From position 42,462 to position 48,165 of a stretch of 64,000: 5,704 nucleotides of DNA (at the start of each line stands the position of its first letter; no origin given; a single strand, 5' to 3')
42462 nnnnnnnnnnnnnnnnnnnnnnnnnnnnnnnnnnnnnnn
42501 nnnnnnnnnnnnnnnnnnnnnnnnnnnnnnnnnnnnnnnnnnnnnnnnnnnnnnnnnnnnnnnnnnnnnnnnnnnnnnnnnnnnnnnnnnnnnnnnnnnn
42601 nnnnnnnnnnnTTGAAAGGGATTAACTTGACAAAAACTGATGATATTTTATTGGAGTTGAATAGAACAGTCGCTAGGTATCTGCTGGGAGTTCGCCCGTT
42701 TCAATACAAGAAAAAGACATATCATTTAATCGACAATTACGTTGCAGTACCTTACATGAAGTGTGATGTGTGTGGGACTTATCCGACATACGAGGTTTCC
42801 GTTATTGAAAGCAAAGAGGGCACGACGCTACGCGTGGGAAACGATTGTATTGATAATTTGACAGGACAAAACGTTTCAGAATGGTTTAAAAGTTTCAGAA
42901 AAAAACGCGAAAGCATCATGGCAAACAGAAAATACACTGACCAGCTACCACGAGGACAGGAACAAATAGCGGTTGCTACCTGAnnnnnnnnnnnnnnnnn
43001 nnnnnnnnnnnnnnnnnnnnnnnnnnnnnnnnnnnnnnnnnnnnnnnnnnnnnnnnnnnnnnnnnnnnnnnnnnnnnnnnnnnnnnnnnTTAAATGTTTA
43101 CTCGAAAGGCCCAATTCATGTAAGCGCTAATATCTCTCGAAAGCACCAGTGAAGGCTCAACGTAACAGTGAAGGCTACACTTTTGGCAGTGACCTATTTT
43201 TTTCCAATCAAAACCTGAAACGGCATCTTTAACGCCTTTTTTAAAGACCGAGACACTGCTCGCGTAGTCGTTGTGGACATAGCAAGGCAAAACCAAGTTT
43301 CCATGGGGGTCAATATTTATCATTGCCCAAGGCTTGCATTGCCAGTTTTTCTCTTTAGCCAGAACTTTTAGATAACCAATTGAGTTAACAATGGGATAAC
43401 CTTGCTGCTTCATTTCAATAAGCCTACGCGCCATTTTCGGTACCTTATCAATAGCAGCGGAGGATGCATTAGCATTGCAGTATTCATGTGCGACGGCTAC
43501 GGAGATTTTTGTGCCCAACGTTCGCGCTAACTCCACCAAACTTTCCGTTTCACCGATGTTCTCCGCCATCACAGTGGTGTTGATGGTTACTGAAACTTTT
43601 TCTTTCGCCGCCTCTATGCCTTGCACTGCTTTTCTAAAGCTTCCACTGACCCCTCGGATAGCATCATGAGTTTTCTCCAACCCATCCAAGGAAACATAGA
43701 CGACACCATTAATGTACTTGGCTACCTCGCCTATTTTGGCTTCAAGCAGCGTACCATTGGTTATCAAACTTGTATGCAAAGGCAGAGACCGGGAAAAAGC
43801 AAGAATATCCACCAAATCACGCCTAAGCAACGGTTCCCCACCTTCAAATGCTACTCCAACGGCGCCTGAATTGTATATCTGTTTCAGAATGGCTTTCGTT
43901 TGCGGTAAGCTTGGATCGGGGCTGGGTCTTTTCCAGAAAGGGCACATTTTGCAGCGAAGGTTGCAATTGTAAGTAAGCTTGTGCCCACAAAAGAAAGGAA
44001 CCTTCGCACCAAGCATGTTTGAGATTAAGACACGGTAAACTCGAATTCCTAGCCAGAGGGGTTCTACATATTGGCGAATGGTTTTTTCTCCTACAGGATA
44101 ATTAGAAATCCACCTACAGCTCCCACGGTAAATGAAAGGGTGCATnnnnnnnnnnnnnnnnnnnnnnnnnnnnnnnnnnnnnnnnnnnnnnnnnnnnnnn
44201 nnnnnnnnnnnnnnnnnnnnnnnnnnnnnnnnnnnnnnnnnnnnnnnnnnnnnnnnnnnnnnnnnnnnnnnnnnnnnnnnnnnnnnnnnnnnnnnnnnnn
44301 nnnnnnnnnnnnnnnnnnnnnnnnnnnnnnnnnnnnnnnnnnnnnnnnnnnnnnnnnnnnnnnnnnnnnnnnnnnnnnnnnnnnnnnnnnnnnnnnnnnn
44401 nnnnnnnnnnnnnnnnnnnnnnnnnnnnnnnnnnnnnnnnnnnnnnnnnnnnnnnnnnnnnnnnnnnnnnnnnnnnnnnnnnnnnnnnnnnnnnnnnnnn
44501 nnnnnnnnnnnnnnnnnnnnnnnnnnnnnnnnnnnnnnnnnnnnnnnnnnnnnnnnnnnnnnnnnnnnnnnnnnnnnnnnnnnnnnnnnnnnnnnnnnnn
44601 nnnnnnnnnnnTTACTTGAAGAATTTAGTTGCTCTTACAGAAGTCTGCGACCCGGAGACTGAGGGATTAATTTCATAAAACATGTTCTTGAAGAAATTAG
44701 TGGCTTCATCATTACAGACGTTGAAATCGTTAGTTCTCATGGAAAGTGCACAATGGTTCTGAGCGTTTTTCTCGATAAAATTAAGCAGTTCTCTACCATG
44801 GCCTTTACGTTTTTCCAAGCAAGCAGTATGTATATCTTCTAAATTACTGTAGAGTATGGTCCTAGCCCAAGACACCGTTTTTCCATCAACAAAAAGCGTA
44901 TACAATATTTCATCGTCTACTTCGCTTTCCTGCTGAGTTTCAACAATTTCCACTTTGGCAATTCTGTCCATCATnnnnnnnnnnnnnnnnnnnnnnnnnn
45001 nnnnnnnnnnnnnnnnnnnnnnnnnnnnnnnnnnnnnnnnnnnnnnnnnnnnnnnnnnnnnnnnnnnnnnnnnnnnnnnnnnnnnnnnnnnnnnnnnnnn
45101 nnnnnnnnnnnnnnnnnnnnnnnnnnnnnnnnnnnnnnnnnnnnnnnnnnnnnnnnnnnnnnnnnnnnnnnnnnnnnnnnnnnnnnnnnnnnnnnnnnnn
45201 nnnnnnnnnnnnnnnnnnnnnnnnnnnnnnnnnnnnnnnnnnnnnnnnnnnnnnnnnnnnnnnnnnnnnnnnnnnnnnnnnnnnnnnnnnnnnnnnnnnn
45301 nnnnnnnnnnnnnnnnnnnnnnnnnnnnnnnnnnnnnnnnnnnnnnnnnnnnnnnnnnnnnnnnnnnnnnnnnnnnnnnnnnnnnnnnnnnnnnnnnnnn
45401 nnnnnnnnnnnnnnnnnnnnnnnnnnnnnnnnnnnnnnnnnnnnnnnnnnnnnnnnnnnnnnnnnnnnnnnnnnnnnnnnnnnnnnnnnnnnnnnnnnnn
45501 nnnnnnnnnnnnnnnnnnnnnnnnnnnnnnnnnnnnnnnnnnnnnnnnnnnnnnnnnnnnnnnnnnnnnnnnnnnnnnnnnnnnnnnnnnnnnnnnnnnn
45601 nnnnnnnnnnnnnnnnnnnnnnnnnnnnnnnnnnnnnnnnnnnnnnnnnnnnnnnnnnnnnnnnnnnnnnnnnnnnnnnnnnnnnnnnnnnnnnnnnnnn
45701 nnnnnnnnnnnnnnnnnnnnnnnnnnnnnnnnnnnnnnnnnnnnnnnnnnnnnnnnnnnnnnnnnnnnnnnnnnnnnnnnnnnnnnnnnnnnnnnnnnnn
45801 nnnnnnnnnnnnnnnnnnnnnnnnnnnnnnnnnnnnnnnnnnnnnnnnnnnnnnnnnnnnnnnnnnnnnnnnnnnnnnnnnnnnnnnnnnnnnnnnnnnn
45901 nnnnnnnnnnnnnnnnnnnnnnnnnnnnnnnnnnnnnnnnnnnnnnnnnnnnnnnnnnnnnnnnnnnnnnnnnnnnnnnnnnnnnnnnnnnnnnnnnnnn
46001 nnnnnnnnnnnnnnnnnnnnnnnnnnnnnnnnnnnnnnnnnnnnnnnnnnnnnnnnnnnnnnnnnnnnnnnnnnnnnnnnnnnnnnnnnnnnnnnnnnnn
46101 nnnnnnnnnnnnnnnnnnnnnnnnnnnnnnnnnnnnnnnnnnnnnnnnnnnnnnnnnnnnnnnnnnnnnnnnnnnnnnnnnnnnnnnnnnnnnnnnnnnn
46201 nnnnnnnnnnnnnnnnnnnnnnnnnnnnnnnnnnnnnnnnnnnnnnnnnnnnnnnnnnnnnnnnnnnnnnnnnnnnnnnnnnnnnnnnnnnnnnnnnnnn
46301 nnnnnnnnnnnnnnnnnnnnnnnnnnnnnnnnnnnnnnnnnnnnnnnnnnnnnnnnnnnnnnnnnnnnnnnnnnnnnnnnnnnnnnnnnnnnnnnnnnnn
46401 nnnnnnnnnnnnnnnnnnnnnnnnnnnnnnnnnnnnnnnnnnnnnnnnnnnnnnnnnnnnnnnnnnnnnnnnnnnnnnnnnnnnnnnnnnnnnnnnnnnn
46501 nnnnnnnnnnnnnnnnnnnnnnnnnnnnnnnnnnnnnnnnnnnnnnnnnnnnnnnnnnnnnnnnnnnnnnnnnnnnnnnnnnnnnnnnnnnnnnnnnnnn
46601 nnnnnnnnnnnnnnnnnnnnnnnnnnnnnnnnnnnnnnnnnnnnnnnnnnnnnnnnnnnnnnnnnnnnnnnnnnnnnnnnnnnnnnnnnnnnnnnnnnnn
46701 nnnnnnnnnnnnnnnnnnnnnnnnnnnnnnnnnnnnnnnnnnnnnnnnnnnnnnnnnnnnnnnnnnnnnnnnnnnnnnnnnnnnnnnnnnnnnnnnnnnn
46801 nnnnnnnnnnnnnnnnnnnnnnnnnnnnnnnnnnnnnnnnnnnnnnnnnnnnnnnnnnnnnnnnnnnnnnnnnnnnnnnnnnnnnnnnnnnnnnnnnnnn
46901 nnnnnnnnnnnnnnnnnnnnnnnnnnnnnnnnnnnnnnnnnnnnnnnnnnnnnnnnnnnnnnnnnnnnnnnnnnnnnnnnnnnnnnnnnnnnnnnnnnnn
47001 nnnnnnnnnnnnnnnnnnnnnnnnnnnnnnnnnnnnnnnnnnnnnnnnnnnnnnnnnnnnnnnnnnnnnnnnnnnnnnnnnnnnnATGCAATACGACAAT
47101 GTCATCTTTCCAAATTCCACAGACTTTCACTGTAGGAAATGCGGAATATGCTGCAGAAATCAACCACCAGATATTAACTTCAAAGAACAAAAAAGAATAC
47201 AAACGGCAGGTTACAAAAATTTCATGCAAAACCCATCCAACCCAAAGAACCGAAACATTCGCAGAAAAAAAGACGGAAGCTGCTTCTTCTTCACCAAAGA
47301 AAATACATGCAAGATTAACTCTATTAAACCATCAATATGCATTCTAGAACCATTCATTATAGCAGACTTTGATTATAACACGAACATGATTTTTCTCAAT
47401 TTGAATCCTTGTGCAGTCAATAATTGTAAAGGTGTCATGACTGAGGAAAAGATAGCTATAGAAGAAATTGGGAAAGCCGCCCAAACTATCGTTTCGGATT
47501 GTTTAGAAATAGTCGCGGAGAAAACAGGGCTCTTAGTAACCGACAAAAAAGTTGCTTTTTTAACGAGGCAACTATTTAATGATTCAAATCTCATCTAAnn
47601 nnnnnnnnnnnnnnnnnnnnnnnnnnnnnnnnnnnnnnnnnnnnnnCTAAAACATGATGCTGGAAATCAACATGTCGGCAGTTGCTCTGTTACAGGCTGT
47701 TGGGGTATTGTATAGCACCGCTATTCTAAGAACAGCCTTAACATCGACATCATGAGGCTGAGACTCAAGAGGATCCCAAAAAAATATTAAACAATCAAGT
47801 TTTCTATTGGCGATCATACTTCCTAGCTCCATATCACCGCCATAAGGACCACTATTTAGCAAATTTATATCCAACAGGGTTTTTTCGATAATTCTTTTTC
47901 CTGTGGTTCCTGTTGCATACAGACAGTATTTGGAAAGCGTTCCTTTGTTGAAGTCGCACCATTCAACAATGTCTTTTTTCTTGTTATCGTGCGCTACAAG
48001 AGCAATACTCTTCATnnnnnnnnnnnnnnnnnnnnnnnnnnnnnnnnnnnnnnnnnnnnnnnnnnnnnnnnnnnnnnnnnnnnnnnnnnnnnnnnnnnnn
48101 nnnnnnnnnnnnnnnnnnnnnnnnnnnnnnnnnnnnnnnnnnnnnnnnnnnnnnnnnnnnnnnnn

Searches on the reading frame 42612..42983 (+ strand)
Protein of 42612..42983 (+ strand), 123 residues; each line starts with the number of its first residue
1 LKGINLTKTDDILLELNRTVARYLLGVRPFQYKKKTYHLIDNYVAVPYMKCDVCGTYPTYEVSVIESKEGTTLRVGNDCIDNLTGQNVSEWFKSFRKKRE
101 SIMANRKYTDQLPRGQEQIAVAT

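Call 17: search_protein_families(library=pfam, proteins=[window:42612-42983:+], max_evalue=0.01)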
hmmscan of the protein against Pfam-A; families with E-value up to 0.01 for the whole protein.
window:42612-42983:+ (123 aa): 0 families

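Call 79: search_protein_families(library=phrogs, proteins=[window:42612-42983:+], max_evalue=0.001)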
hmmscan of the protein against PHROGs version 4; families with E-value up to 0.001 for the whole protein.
window:42612-42983:+ (123 aa): 1 family
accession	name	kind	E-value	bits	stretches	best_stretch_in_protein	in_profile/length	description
phrog_2319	-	unknown function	2.5e-06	28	1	34-111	95-172/399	-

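Call 80: search_protein_families(library=ncbifam, proteins=[window:42612-42983:+], max_evalue=0.0001)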
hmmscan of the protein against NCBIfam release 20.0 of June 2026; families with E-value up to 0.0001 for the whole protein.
window:42612-42983:+ (123 aa): 0 families

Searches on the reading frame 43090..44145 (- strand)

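Call 17: search_protein_families(library=pfam, proteins=[window:43090-44145:-], max_evalue=0.01)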
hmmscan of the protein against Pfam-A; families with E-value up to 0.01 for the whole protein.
window:43090-44145:- (351 aa): 3 families
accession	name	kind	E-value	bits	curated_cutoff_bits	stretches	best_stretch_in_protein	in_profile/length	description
PF04055.27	Radical_SAM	-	1.6e-22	80.8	29.5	1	57-206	3-165/166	Radical SAM superfamily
PF11946.13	DUF3463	-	9.1e-22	77.8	31.3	1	215-336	2-123/134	Domain of unknown function (DUF3463)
PF13353.11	Fer4_12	-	0.00092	20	22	1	60-155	14-115/137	4Fe-4S single cluster domain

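Call 80: search_protein_families(library=ncbifam, proteins=[window:43090-44145:-], max_evalue=0.0001)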
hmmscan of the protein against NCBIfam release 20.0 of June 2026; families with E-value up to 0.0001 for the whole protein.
window:43090-44145:- (351 aa): 58 families (the best 25 are shown)
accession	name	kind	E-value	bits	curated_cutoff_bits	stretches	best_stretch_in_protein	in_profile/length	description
TIGR03961.1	rSAM_PTO1314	hypoth_equivalog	2.6e-91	306.4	306.05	1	37-338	9-313/332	PTO1314 family radical SAM protein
TIGR03470.1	HpnH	equivalog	1.5e-32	112.9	225.05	1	48-334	25-316/318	adenosyl-hopene transferase HpnH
TIGR04545.1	rSAM_ahbD_hemeb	equivalog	2.6e-24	86.3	500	1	56-213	5-168/339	heme b synthase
TIGR04053.2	TIGR04053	equivalog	6.4e-23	81.6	395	1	50-214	7-180/366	TIGR04053 family radical SAM/SPASM domain-containing protein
TIGR04546.1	rSAM_ahbC_deAc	equivalog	1.7e-22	79.8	650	1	56-209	44-202/390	12,18-didecarboxysiroheme deacetylase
TIGR04051.1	rSAM_NirJ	equivalog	2.3e-22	79.5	515.45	1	57-240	8-196/354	heme d1 biosynthesis radical SAM protein NirJ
TIGR04347.1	pseudo_SAM_Halo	equivalog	2.4e-22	79.7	525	1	56-243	43-235/390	TIGR04347 family pseudo-SAM/SPASM protein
TIGR04055.1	rSAM_NirJ2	equivalog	5.8e-22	78.6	500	1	57-212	6-166/326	putative heme d1 biosynthesis radical SAM protein NirJ2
TIGR02109.1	PQQ_syn_pqqE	equivalog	5.9e-22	78.1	381.35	1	50-291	6-260/358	pyrroloquinoline quinone biosynthesis protein PqqE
TIGR04251.1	SCM_rSAM_ScmF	equivalog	5e-21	75.5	400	1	57-213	10-175/353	SynChlorMet cassette radical SAM/SPASM protein ScmF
TIGR04054.1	rSAM_NirJ1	equivalog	2.5e-20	72.5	650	1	56-208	41-198/387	putative heme d1 biosynthesis radical SAM protein NirJ1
NF045574.1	sacti_mat_StsB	exception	2.7e-20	72.7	625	1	57-211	102-260/466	StsB family radical SAM/SPASM domain sactipeptide maturase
TIGR04250.1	SCM_rSAM_ScmE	equivalog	6.1e-18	64.8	400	1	57-206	9-164/358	SynChlorMet cassette radical SAM/SPASM protein ScmE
TIGR02668.1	moaA_archaeal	equivalog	1.2e-17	63.8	325.25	1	56-222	15-189/303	GTP 3',8-cyclase MoaA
TIGR04317.1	W_rSAM_matur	equivalog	2.3e-17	63.2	380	1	57-305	10-273/349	tungsten cofactor oxidoreductase radical SAM maturase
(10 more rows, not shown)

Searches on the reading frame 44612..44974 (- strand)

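Call 17: search_protein_families(library=pfam, proteins=[window:44612-44974:-], max_evalue=0.01)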
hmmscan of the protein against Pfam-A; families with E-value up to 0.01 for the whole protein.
window:44612-44974:- (120 aa): 1 family
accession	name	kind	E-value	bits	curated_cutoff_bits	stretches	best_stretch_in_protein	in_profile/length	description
PF00583.31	Acetyltransf_1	-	0.009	16.7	20.7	0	19-96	30-113/116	Acetyltransferase (GNAT) family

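Call 79: search_protein_families(library=phrogs, proteins=[window:44612-44974:-], max_evalue=0.001)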
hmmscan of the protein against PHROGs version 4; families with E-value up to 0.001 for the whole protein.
window:44612-44974:- (120 aa): 0 families

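Call 80: search_protein_families(library=ncbifam, proteins=[window:44612-44974:-], max_evalue=0.0001)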
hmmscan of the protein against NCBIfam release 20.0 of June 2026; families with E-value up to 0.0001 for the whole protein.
window:44612-44974:- (120 aa): 0 families

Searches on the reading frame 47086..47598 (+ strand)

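Call 17: search_protein_families(library=pfam, proteins=[window:47086-47598:+], max_evalue=0.01)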
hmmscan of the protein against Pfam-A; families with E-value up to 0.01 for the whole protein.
window:47086-47598:+ (170 aa): 1 family
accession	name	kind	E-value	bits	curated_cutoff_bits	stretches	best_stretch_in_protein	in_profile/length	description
PF03692.20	CxxCxxCC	-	6.9e-10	39.9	23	1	15-95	1-77/85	Putative zinc- or iron-chelating domain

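Call 80: search_protein_families(library=ncbifam, proteins=[window:47086-47598:+], max_evalue=0.0001)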
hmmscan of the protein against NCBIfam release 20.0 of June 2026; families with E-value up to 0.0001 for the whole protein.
window:47086-47598:+ (170 aa): 0 families

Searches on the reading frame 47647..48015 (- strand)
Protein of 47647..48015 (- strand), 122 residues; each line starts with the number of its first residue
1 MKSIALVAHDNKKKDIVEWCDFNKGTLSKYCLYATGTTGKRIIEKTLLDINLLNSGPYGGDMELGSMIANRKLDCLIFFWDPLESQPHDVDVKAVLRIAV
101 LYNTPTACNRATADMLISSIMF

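Call 18: search_protein_families(library=pfam, proteins=[window:47647-48015:-], max_evalue=0.01)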
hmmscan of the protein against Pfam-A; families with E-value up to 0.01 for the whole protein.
window:47647-48015:- (122 aa): 1 family
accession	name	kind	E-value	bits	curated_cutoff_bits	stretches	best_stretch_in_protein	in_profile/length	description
PF02142.27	MGS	-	6e-12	46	24.1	1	29-106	13-92/94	MGS-like domain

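Call 80: search_protein_families(library=ncbifam, proteins=[window:47647-48015:-], max_evalue=0.0001)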
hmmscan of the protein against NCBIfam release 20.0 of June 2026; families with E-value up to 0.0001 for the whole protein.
window:47647-48015:- (122 aa): 2 families
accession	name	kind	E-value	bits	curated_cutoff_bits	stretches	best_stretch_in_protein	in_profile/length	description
NF003559.0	PRK05234.1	equivalog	2.4e-54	183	84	1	2-121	6-125/145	methylglyoxal synthase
TIGR00160.1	MGSA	equivalog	9.1e-46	155.4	146.9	1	2-121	3-122/143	methylglyoxal synthase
